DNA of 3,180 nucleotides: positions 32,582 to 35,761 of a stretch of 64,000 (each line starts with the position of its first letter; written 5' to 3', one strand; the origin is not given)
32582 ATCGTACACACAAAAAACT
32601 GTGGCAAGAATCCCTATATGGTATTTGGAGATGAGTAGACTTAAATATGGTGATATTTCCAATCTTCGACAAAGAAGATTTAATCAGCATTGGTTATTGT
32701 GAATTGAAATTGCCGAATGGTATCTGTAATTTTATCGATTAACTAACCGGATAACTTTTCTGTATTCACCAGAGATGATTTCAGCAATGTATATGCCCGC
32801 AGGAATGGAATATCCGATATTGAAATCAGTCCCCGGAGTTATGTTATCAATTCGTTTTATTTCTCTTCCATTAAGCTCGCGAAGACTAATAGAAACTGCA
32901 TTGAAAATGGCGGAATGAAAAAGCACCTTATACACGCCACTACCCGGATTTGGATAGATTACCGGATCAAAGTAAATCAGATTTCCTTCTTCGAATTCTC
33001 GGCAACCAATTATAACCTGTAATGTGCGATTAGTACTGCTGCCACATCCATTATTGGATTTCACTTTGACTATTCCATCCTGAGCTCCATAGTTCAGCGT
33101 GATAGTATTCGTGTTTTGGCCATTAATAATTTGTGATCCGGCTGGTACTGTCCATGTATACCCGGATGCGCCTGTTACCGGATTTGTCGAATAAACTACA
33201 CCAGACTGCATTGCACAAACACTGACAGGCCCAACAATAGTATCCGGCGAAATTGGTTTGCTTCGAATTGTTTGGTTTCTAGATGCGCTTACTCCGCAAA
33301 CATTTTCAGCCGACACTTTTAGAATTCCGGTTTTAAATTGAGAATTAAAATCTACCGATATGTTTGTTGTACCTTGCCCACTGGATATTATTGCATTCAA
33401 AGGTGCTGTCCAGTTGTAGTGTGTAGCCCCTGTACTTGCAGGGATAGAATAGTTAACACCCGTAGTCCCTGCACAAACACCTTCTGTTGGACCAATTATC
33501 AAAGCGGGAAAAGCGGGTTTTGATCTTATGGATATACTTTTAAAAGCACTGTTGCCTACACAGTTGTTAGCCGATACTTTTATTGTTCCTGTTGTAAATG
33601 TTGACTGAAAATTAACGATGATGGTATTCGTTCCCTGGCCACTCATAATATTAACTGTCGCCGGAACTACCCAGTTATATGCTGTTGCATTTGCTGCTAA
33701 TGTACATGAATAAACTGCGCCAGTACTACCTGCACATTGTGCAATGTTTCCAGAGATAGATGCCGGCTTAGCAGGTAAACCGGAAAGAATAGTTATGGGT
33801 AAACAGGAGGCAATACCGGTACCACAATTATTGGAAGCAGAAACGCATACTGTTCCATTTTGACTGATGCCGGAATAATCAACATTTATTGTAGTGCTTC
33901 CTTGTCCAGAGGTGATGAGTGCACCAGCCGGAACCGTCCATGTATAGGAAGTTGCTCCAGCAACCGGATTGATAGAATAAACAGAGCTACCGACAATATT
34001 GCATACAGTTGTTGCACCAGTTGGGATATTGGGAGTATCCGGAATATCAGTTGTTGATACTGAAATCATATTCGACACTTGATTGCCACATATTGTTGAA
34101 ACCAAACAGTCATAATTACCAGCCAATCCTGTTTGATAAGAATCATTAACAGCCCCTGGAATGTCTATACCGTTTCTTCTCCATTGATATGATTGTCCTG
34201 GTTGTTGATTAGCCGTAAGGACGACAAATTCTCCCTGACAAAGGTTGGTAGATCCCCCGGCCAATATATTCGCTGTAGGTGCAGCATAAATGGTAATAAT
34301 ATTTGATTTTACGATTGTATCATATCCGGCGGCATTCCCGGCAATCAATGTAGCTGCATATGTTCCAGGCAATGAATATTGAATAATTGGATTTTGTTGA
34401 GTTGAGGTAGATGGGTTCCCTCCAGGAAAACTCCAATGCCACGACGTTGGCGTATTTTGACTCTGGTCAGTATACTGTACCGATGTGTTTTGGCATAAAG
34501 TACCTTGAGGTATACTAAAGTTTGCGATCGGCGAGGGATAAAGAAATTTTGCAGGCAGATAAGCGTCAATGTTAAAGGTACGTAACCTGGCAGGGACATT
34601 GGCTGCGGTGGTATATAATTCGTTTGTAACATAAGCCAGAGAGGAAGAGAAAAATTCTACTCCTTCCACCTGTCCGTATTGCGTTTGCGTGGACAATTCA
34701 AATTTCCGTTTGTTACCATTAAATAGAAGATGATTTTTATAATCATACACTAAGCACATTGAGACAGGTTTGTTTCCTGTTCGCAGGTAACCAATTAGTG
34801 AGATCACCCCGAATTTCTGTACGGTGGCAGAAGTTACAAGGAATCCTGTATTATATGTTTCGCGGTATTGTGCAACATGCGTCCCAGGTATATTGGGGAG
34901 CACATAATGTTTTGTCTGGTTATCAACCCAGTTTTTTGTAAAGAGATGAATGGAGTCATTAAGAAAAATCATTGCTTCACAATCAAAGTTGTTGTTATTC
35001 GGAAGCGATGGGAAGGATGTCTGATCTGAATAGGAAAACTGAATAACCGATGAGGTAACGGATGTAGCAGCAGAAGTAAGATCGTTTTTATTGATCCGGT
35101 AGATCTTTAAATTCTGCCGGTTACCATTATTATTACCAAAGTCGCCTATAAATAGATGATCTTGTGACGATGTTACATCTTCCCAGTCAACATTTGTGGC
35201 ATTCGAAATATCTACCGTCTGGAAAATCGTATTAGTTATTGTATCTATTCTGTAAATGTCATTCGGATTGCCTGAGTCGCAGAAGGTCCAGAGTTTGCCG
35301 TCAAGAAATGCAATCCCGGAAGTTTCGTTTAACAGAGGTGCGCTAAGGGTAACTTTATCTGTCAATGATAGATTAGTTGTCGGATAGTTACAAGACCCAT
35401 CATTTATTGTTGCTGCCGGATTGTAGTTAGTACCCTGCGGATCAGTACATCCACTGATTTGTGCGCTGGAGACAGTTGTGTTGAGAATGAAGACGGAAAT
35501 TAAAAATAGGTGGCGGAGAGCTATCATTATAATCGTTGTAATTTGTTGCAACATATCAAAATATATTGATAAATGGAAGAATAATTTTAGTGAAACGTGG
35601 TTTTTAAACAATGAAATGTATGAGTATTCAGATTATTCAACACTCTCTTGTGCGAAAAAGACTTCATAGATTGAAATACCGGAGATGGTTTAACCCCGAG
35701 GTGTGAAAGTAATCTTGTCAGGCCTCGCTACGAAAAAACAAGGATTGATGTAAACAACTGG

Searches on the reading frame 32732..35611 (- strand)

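Call 70: search_protein_families(library=pfam, proteins=[window:32732-35611:-], max_evalue=0.001)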
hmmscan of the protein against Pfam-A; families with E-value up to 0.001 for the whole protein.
window:32732-35611:- (959 aa): 4 families
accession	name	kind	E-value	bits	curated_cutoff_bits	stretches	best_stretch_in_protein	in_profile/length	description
PF19408.5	PKD_6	-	2e-84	278.4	25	4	786-866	2-82/82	PKD-like domain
PF18911.6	PKD_4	-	8.2e-09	35.8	27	1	360-436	3-80/85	PKD domain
PF00801.26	PKD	-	3.5e-05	24.1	23.5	1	372-430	11-71/80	PKD domain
PF18962.6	Por_Secre_tail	-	0.00045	20.9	27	1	885-953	1-70/75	Secretion system C-terminal sorting domain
